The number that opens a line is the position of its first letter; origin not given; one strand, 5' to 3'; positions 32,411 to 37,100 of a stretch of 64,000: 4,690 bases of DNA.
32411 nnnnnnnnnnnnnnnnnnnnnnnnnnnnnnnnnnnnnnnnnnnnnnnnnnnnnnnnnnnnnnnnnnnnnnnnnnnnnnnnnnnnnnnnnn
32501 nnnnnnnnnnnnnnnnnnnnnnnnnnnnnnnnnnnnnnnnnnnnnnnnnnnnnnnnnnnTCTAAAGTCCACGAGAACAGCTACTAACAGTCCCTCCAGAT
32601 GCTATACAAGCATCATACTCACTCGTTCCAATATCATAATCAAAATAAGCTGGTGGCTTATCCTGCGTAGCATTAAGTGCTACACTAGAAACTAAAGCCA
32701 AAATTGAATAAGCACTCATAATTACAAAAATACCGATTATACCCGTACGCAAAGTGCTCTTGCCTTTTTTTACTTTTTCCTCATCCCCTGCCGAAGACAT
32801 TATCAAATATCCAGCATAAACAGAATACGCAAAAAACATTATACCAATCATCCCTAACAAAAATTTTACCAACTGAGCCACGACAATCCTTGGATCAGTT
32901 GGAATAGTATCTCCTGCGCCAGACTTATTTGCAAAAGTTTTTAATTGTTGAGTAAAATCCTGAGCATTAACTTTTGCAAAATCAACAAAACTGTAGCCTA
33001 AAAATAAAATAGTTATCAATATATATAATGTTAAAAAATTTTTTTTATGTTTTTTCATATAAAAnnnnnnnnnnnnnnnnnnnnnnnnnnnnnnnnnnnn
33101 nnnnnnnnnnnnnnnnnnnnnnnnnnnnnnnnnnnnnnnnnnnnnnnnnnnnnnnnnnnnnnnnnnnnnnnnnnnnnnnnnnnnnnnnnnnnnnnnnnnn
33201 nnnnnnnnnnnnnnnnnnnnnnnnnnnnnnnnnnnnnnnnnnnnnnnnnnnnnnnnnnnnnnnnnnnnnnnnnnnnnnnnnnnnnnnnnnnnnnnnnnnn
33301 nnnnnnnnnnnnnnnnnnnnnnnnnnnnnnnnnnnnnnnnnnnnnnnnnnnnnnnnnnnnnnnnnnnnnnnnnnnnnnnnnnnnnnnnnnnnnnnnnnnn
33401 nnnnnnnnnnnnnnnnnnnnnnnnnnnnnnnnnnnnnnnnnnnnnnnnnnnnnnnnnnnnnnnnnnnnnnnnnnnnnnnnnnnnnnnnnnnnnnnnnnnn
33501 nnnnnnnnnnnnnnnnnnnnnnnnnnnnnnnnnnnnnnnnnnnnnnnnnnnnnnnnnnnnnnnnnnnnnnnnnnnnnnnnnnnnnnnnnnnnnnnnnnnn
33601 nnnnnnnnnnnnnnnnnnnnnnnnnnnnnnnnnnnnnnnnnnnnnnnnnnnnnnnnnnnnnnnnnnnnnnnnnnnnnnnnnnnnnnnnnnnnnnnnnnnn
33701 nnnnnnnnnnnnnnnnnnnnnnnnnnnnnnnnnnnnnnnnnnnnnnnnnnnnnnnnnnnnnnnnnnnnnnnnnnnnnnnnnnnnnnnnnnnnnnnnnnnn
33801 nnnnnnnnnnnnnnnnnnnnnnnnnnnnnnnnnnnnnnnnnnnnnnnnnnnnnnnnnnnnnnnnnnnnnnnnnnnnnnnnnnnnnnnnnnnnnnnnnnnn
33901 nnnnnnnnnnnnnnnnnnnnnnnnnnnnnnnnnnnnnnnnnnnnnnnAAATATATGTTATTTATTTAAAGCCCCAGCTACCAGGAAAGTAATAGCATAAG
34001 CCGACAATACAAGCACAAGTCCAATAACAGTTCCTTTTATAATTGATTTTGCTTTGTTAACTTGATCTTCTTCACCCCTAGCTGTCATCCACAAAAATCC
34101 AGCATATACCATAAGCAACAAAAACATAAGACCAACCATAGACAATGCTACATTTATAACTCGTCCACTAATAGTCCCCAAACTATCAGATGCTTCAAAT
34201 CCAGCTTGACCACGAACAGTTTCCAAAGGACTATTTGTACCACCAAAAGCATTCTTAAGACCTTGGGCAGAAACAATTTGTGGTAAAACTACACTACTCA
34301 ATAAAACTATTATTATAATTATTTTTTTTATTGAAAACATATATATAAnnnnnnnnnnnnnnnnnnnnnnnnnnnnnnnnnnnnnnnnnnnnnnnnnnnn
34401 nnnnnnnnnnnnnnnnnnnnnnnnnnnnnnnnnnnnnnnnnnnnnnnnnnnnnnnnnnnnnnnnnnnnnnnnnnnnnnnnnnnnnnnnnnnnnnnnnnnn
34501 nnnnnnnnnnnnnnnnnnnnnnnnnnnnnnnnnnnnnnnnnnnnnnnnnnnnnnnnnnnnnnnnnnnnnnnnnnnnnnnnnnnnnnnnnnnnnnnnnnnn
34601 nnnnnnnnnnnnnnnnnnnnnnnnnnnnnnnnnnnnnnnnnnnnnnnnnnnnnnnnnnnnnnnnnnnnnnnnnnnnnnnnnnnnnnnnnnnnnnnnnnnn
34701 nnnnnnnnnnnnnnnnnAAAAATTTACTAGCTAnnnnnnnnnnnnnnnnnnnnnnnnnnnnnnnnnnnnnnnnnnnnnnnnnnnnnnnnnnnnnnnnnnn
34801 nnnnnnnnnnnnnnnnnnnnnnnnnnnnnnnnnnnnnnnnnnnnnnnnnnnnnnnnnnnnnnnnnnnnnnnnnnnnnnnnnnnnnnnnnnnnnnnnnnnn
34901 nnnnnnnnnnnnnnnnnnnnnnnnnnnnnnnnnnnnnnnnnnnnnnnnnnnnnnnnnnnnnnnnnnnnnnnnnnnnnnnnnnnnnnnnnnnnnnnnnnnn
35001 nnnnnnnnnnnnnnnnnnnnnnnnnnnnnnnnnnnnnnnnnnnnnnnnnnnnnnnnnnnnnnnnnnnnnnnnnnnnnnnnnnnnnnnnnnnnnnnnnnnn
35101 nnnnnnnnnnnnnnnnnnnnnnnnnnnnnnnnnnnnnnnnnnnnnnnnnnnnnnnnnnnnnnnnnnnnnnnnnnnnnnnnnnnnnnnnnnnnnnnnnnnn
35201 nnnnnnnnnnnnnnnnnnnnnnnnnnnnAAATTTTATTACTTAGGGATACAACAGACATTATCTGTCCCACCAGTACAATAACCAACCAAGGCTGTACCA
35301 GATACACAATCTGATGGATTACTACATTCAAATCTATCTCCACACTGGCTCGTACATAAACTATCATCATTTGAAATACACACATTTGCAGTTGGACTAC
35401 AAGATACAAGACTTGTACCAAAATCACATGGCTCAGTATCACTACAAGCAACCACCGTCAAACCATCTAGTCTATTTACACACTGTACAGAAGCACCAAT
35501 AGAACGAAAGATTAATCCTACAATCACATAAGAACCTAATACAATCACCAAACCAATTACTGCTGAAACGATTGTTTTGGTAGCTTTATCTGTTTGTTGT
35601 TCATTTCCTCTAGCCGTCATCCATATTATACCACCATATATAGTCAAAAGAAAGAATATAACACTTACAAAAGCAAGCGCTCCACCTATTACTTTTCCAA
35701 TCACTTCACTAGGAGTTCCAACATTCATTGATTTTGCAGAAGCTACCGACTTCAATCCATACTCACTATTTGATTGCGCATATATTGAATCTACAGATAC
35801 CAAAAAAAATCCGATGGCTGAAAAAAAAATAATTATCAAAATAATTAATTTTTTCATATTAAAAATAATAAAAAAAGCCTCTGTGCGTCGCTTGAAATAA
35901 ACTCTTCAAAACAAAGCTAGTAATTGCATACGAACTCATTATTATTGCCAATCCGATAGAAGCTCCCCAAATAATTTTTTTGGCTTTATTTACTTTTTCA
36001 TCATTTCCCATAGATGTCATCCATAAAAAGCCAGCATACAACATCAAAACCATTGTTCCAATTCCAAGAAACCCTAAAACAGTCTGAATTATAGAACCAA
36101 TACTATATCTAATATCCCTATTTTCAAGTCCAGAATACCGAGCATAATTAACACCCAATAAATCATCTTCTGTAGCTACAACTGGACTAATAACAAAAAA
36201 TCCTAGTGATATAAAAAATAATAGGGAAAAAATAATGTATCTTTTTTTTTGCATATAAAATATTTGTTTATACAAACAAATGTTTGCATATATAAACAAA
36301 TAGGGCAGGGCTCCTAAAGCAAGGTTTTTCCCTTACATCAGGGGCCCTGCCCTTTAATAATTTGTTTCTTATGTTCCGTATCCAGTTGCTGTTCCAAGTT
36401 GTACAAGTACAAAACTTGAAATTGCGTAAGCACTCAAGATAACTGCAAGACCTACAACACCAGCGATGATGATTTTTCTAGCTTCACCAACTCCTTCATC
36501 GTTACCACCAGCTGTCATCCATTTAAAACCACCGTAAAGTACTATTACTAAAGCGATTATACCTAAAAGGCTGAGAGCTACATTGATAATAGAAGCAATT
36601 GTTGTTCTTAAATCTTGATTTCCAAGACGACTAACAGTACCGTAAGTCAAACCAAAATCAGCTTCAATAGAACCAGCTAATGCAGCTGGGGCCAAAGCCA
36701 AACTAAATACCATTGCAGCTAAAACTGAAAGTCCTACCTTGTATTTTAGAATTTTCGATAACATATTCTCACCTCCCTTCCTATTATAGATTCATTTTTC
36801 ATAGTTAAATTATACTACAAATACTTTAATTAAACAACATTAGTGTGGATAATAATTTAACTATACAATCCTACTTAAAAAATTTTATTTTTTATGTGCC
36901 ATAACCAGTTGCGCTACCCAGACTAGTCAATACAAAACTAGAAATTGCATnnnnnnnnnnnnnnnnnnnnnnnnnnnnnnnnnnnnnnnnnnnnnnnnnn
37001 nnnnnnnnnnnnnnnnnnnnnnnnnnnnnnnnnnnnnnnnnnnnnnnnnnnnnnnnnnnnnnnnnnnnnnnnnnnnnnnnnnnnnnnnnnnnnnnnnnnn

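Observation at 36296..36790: Single paralog with a canonical strong Shine-Dalgarno and GC-rich terminator in an otherwise SD-less genome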

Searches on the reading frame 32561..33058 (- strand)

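Call 6: search_protein_families(library=pfam, proteins=[window:32561-33058:-], max_evalue=0.01)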
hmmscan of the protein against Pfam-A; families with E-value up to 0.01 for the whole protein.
window:32561-33058:- (165 aa): 3 families
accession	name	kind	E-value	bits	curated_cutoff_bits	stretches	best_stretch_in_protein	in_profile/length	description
PF18895.5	T4SS_pilin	-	1.1e-07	32.3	26.6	1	62-120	11-68/71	Type IV secretion system pilin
PF06664.17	WLS-like_TM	-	0.0012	18.7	28.3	1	4-129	102-213/247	Wntless-like, transmembrane domain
PF01036.24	Bac_rhodopsin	-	0.008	16.1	24.6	0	62-126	124-188/224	Bacteriorhodopsin-like protein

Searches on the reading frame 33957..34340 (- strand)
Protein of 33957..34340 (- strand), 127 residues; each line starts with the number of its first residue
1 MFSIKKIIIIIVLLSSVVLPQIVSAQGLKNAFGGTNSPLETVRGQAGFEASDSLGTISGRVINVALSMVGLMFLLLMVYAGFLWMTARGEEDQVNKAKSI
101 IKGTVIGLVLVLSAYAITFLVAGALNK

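Call 6: search_protein_families(library=pfam, proteins=[window:33957-34340:-], max_evalue=0.01)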
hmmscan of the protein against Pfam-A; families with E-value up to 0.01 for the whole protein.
window:33957-34340:- (127 aa): 4 families
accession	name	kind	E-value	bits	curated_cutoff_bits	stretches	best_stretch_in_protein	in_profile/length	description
PF18895.5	T4SS_pilin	-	5e-10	39.8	26.6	1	51-118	2-68/71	Type IV secretion system pilin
PF02322.20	Cyt_bd_oxida_II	-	0.0018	18.1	35.6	1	47-118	146-208/302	Cytochrome bd terminal oxidase subunit II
PF04290.18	DctQ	-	0.0069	16.7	28.3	1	53-120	56-121/132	Tripartite ATP-independent periplasmic transporters, DctQ component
PF05987.18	DUF898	-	0.0073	15.9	28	0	44-120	167-240/336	Bacterial protein of unknown function (DUF898)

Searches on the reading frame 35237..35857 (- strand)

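Call 6: search_protein_families(library=pfam, proteins=[window:35237-35857:-], max_evalue=0.01)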
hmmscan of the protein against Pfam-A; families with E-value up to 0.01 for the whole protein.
window:35237-35857:- (206 aa): 2 families
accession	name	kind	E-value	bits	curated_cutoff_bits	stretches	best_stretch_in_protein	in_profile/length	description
PF18895.5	T4SS_pilin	-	1.7e-06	28.4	26.6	1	50-116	6-71/71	Type IV secretion system pilin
PF19607.4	DUF6112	-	0.0045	17.2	25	1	53-109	16-73/88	Family of unknown function (DUF6112)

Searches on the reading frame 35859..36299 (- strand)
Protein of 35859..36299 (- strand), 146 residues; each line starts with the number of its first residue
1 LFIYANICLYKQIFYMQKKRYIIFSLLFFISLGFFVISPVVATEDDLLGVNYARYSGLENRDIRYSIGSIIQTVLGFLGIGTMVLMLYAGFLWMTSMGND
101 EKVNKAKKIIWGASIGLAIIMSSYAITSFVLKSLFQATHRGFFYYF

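Call 6: search_protein_families(library=pfam, proteins=[window:35859-36299:-], max_evalue=0.01)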
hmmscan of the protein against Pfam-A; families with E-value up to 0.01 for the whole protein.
window:35859-36299:- (146 aa): 1 family
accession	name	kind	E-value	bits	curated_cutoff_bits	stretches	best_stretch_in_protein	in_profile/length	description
PF18895.5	T4SS_pilin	-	1.1e-06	29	26.6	1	74-130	12-71/71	Type IV secretion system pilin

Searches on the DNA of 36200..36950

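Call 68: search_rna_families(source=window, start=36200, end=36950, threshold=evalue, max_evalue=1)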
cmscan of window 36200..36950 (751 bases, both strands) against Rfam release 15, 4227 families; matches with E-value up to 1: 4.
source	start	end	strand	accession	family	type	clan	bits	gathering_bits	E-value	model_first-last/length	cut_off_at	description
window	36226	36351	+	RF02822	Srn266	Gene; sRNA;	-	23.8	63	0.22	1-112/112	no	Streptococcus RNA 266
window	36237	36302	+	RF04217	mir-297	Gene; miRNA;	-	21.1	90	0.55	1-71/71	no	mir-297 microRNA precursor family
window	36265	36299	-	RF03362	mir-9436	Gene; miRNA;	-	19.2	80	0.53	1-66/66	no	mir-9436 microRNA precursor family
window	36211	36355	-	RF02862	sRNA_1300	Gene; sRNA;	-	17.6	48.8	0.16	1-231/231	no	Enterococcus sRNA 1300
